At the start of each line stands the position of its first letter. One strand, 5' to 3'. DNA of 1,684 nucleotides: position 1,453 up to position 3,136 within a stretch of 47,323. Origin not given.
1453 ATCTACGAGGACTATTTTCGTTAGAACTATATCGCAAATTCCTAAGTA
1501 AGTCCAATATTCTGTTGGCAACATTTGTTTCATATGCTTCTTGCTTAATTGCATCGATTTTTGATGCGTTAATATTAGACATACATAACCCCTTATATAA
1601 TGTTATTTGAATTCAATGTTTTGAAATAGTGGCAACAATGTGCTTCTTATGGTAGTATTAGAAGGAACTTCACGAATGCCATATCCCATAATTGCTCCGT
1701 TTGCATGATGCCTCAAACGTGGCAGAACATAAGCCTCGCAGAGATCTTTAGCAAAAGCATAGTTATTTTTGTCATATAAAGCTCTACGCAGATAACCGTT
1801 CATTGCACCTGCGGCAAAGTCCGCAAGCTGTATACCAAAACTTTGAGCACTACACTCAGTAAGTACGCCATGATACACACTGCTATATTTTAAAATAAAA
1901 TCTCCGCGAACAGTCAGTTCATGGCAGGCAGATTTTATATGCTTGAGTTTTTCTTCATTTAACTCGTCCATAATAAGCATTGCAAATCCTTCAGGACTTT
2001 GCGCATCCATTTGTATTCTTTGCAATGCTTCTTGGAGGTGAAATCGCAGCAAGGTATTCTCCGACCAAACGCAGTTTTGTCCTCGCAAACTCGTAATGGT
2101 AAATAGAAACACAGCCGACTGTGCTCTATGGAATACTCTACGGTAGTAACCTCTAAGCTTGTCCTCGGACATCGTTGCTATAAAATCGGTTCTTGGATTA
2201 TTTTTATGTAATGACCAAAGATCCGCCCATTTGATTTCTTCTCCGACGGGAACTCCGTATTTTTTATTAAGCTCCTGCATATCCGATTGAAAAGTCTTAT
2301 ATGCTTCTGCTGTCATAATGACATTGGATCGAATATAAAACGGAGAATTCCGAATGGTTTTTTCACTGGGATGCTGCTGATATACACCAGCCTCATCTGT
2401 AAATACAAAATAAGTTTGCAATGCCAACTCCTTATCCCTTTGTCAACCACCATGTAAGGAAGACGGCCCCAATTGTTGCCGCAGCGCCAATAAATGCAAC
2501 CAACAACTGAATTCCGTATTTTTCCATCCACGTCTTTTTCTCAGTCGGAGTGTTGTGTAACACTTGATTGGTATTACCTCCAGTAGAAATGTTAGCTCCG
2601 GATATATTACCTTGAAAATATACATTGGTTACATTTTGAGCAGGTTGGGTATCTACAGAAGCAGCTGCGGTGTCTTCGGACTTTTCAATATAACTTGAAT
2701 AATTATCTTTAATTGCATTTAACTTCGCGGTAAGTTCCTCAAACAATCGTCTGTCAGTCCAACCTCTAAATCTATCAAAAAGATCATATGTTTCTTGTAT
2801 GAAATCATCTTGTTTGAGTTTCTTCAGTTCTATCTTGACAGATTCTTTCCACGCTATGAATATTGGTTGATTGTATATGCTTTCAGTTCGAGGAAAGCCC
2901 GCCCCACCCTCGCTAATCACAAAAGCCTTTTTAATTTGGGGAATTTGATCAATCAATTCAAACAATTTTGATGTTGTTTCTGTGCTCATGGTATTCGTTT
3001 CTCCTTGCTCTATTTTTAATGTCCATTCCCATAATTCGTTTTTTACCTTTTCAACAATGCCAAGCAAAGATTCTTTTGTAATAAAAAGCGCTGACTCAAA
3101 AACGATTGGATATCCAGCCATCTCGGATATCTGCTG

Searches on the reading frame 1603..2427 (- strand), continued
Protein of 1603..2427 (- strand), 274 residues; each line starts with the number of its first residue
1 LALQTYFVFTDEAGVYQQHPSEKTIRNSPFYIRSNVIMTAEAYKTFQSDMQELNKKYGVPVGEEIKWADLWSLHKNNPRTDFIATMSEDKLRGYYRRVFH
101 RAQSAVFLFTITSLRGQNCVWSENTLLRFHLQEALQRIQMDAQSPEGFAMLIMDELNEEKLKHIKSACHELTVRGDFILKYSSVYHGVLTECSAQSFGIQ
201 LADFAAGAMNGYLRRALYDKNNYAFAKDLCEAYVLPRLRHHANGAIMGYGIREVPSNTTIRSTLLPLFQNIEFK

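Call 70: find_encoding_contigs(protein=P0265, flank=8000, max_places=10)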
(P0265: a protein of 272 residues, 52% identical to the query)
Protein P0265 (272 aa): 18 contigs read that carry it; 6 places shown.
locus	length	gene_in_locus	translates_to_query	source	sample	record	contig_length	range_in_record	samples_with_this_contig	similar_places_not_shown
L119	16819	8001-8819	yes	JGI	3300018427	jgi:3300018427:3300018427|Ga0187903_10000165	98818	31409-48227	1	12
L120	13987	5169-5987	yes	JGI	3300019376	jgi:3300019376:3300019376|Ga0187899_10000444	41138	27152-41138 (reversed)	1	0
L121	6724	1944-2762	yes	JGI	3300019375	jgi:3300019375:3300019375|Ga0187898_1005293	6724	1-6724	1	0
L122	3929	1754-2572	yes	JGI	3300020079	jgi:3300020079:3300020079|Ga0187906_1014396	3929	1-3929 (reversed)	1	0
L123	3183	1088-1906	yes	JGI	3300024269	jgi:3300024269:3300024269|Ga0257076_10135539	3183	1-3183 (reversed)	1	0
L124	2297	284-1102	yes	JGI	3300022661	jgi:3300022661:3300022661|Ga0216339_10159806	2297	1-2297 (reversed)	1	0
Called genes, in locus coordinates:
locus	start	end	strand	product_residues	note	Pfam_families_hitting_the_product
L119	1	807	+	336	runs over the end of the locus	PF00356:LacI, PF00532:Peripla_BP_1, PF13407:Peripla_BP_4, PF13377:Peripla_BP_3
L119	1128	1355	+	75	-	PF13560:HTH_31 (weak), PF01381:HTH_3 (weak)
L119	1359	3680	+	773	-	PF04313:HSDR_N (weak), PF13588:HSDR_N_2 (weak), PF04851:ResIII, PF00270:DEAD, PF18766:SWI2_SNF2, PF00271:Helicase_C (weak), PF08463:EcoEI_R_C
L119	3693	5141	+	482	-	PF12161:HsdM_N, PF02384:N6_Mtase, PF07669:Eco57I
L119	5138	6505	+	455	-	PF01420:Methylase_S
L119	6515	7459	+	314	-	PF13643:DUF4145 (faint)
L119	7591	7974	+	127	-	PF19670:DUF6173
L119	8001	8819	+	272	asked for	PF12686:DUF3800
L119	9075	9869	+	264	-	-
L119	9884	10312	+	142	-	-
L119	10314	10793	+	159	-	-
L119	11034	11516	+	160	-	-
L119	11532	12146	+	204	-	-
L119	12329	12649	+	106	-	PF03819:MazG (weak), PF12643:MazG-like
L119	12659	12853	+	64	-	-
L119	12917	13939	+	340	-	-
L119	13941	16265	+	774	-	-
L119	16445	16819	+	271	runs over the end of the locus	PF14014:DUF4230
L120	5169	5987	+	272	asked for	PF12686:DUF3800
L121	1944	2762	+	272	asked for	PF12686:DUF3800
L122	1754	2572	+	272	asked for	PF12686:DUF3800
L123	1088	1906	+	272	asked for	PF12686:DUF3800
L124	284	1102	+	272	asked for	PF12686:DUF3800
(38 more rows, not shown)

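Call 72: predict_structure(alignment_id=A6)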
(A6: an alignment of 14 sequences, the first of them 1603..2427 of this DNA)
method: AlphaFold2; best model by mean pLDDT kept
length: 274 residues; sequences in the alignment: 14
mean_pLDDT: 71.6   pTM: 0.78
mean pLDDT of the five models: 71.6, 69.5, 66.8, 50.8, 45.2
residues with pLDDT >= 90: 65; 70-90: 77; 50-70: 90; < 50: 42
segments of 3 or more residues with pLDDT < 50: 13-15, 118-121, 140-145, 178-188, 247-256, 270-274
pLDDT, mean of each block of 10 residues (from residue 1): 68 54 72 81 92 94 88 91 95 97 85 59 55 55 53 64 62 52 48 74 90 82 89 82 49 51 64 39
secondary structure, 60 per line:
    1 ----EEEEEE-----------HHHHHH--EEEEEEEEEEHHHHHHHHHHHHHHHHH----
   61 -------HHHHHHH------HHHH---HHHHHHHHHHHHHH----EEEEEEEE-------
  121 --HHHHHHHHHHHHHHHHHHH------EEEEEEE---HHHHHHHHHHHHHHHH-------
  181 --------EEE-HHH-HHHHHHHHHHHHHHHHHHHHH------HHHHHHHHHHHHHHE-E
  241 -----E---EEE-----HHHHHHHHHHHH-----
elements in order: E5-10 H22-27 E30-39 H40-56 H68-74 H81-84 H88-101 E106-113 H123-141 E148-154 H158-173 E189-191 H197-217 H224-237 E250-252 H258-269

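Call 76: fold_search(model_id=the predicted structure, library=pdb)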
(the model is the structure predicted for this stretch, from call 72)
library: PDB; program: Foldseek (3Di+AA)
matches with E <= 10: 499; with E <= 0.001: 2
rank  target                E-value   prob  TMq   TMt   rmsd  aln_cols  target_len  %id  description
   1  1eke_A                2.8e-04  1.00  0.41  0.48   9.0       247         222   11  CRYSTAL STRUCTURE OF CLASS II RIBONUCLEASE H (RNASE HII) WITH MES LIGAND (released 2000-09-13)
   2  1eke_B                6.8e-04  0.99  0.38  0.44  10.5       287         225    9  CRYSTAL STRUCTURE OF CLASS II RIBONUCLEASE H (RNASE HII) WITH MES LIGAND (released 2000-09-13)
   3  6p8v_B                1.7e-02  0.28  0.20  0.18  18.5       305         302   12  Structure of E. coli MS115-1 HORMA:CdnC:Trip13 complex (released 2019-12-25)
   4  5vq9                  2.6e-02  0.12  0.17  0.14  22.5       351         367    9  Structure of human TRIP13, Apo form (released 2017-06-14)
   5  9r2l_H                4.0e-02  0.66  0.22  0.39  15.9       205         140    7  De novo designed N37 protein fold (released 2025-05-14)
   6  3a6d_B                7.2e-02  0.14  0.13  0.14  15.2       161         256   16  Creatininase complexed with 1-methylguanidine (released 2010-02-09)
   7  3a6j_D                7.7e-02  0.14  0.14  0.15  14.5       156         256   17  E122Q mutant creatininase complexed with creatine (released 2010-02-09)
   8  8d8k_K                9.7e-02  0.18  0.17  0.26  14.5       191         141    9  Yeast mitochondrial small subunit assembly intermediate (State 2) (released 2022-12-21)
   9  3a6j_C                1.2e-01  0.14  0.14  0.15  11.5       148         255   18  E122Q mutant creatininase complexed with creatine (released 2010-02-09)
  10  3a6j_A                1.2e-01  0.14  0.14  0.15  11.6       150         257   15  E122Q mutant creatininase complexed with creatine (released 2010-02-09)
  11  8om2_K                1.3e-01  0.12  0.16  0.24  18.6       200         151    6  Small subunit of yeast mitochondrial ribosome in complex with METTL17/Rsm22. (released 2024-01-10)
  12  9r2l_B                1.5e-01  0.44  0.22  0.39  15.9       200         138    7  De novo designed N37 protein fold (released 2025-05-14)
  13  9r2l_A                1.6e-01  0.38  0.22  0.40  15.9       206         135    9  De novo designed N37 protein fold (released 2025-05-14)
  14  5mrc_KK               1.6e-01  0.14  0.17  0.28  14.7       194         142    9  Structure of the yeast mitochondrial ribosome - Class A (released 2017-02-15)
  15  3a6e_A                1.8e-01  0.11  0.14  0.15  14.7       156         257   17  W174F mutant creatininase, type I (released 2010-02-09)
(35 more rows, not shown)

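Call 82: find_encoding_contigs(protein=P0231, flank=8000, max_places=6)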
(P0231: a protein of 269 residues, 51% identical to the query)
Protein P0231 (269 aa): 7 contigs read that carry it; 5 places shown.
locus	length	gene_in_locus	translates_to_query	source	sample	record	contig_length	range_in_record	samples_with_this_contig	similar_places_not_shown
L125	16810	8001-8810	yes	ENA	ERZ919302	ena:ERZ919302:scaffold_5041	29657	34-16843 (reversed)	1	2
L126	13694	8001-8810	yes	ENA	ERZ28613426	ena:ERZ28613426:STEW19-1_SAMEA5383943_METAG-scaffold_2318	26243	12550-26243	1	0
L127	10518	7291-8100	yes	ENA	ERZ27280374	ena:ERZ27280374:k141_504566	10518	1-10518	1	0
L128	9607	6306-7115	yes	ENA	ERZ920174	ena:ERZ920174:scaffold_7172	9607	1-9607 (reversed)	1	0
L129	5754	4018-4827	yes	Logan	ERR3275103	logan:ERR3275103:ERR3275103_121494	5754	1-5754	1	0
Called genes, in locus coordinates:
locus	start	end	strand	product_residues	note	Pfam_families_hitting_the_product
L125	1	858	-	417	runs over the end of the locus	PF13173:AAA_14, PF13635:DUF4143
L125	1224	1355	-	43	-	-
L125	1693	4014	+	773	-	PF13588:HSDR_N_2 (weak), PF04313:HSDR_N (weak), PF04851:ResIII, PF00270:DEAD, PF18766:SWI2_SNF2, PF00271:Helicase_C (weak), PF08463:EcoEI_R_C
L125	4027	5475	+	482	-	PF12161:HsdM_N, PF02384:N6_Mtase, PF07669:Eco57I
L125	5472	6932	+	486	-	PF01420:Methylase_S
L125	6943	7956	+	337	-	-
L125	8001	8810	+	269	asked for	PF12686:DUF3800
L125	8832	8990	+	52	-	-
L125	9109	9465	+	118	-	-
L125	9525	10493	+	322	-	PF13310:Virulence_RhuM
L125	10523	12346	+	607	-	PF03235:GmrSD_N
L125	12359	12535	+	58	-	-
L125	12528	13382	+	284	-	PF02498:Bro-N (weak), PF02661:Fic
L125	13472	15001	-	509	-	PF00239:Resolvase, PF07508:Recombinase, PF13408:Zn_ribbon_recom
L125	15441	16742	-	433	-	PF01076:Mob_Pre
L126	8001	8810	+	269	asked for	PF12686:DUF3800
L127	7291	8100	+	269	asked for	PF12686:DUF3800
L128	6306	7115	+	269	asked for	PF12686:DUF3800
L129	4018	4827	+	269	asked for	PF12686:DUF3800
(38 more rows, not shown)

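Call 92: search_protein_families(library=padloc, proteins=[L097:3310-4185:+, L097:4185-4745:+, L097:4773-5987:+, L108:6505-7974:+, L119:6515-7459:+, L119:7591-7974:+, L125:6943-7956:+, L118:9091-9861:+], max_evalue=0.001)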
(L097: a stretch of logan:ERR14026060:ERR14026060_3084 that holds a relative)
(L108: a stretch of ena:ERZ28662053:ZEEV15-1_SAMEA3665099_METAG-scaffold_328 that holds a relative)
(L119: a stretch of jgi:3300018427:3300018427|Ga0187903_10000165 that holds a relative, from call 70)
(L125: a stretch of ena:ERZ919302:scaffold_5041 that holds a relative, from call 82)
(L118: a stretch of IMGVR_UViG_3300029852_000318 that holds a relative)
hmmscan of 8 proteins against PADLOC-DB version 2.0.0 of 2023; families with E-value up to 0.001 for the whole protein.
L097:3310-4185:+ (291 aa): 0 families

L097:4185-4745:+ (186 aa): 0 families

L097:4773-5987:+ (404 aa): 1 family
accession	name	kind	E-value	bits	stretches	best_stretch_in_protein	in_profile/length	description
PDLC05032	PDC-S50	-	2.8e-123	409.9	1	7-397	4-382/387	-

L108:6505-7974:+ (489 aa): 0 families

L119:6515-7459:+ (314 aa): 0 families

L119:7591-7974:+ (127 aa): 0 families

L125:6943-7956:+ (337 aa): 0 families

L118:9091-9861:+ (256 aa): 1 family
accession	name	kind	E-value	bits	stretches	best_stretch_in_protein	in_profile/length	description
PDLC04998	PDC-S32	-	4.7e-21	73.9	1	11-113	5-97/237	-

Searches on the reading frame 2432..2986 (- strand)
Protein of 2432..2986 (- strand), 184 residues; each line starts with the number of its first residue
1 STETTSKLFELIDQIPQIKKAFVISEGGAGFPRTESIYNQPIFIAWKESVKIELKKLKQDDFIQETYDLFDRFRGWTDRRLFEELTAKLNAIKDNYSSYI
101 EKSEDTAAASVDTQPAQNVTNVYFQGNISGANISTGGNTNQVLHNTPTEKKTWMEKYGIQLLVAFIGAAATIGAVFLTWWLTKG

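Call 97: search_protein_representatives(protein=window:2432-2986:-)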
Query: 184 residues. Proteins with E-value up to 0.001 (for the whole library): 114; up to 1e-10: 25; up to 1e-30: 2. The best 114 are listed.
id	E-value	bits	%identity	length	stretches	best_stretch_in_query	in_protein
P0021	1.1e-71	256.9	96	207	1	63-184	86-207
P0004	1.2e-53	198.1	53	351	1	2-178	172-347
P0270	1.0e-22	97.4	52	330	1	4-114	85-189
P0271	2.5e-19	86.3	38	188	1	8-173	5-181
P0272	5.2e-18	82.0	40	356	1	7-109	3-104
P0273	2.1e-17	80.0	44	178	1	8-103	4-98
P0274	1.1e-15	74.4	47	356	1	3-101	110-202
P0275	3.2e-15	72.9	45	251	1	10-106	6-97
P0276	1.1e-13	67.9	40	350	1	4-103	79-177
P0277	1.5e-13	67.5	59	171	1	115-175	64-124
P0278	1.5e-13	67.5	42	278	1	6-107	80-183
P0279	2.9e-13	66.6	39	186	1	9-104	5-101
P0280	9.9e-13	64.8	45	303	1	6-108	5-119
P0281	1.0e-12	64.8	38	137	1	7-97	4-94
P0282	1.4e-12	64.3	41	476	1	7-102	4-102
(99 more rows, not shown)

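Call 99: search_protein_families(library=pfam, alignment_id=A8, max_evalue=0.001)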
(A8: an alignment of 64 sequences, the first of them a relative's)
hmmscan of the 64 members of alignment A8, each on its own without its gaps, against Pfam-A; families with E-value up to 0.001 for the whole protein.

A. member 1, P0270 (330 aa): 1 family
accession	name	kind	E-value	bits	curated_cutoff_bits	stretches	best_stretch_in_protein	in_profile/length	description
PF10137.14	CAP12-PCTIR_TIR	-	9.3e-37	126.1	24.7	1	190-307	1-118/119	CAP12/Pycsar effector protein, TIR domain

B. families by the number of members that match (of 64 scanned): 11 families
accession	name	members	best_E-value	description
PF13676.11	TIR_2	27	3.7e-16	TIR domain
PF10137.14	CAP12-PCTIR_TIR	19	5.7e-40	CAP12/Pycsar effector protein, TIR domain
PF00069.31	Pkinase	7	1.4e-37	Protein kinase domain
PF07714.23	PK_Tyr_Ser-Thr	6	2.7e-23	Protein tyrosine and serine/threonine kinase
PF01582.25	TIR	3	3.4e-05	TIR domain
PF18864.6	AbiTii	1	4.7e-34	AbiTii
PF13271.11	DUF4062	1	5.8e-28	Domain of unknown function (DUF4062)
PF07693.20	KAP_NTPase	1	5.8e-27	KAP family P-loop domain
PF10934.14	Sheath_initiator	1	3.7e-10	Contractile injection system sheath initiator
PF03109.22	ABC1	1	0.00021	ABC1 atypical kinase-like domain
PF24658.1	DUF7647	1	0.00082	Domain of unknown function (DUF7647)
